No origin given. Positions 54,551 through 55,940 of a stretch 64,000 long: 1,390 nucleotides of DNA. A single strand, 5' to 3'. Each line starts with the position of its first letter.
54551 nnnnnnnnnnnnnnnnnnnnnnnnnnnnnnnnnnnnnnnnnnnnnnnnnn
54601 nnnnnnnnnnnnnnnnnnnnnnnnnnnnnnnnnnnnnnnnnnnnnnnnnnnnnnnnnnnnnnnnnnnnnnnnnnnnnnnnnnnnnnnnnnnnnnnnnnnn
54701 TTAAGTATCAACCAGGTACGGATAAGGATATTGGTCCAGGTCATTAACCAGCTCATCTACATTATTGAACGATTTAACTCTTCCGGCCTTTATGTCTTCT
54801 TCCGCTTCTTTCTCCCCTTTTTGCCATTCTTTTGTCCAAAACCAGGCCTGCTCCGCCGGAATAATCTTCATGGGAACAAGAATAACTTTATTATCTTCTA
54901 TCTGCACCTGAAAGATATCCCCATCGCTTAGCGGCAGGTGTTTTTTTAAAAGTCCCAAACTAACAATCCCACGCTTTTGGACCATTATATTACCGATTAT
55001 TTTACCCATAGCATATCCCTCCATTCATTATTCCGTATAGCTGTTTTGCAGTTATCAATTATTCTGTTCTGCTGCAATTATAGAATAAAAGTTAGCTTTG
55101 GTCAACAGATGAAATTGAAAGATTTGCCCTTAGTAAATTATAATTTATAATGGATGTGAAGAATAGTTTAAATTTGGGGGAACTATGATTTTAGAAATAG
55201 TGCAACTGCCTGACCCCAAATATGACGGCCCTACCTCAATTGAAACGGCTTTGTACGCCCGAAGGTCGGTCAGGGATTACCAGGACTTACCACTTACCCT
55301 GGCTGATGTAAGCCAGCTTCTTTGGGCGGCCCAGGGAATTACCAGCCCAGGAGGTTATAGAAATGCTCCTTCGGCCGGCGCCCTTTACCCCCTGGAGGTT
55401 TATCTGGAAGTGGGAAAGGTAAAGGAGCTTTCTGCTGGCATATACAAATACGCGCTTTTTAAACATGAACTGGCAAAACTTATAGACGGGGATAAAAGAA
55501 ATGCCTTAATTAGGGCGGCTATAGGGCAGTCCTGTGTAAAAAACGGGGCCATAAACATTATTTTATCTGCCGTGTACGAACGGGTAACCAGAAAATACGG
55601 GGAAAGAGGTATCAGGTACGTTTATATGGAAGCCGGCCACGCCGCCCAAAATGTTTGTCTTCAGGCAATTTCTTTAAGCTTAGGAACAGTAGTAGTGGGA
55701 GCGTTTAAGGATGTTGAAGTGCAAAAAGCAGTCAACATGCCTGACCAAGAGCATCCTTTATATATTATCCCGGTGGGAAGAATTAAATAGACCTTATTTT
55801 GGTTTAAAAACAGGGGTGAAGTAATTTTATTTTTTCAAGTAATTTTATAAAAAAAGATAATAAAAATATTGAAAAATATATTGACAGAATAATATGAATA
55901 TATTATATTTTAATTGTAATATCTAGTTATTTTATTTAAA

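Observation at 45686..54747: Multi-subunit TasA/camelysin-like fibre locus with dedicated SipW-fusion peptidase: candidate undescribed surface-filament system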

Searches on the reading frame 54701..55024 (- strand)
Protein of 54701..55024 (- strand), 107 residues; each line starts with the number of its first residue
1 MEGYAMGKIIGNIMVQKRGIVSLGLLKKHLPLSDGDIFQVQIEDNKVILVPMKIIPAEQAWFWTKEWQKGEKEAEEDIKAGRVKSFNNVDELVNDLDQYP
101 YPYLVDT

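Call 20: search_protein_families(library=pfam, proteins=[window:54701-55024:-], max_evalue=0.01)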
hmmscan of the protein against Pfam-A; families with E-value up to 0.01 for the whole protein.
window:54701-55024:- (107 aa): 0 families

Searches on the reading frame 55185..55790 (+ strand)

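Call 20: search_protein_families(library=pfam, proteins=[window:55185-55790:+], max_evalue=0.01)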
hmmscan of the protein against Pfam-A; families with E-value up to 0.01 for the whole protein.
window:55185-55790:+ (201 aa): 2 families
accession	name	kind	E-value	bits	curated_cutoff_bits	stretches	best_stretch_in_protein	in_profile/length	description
PF00881.29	Nitroreductase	-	7.7e-30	104.7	23.5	1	25-199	3-167/167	Nitroreductase family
PF14512.11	TM1586_NiRdase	-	0.00087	19.4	27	0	147-199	81-132/215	Putative TM nitroreductase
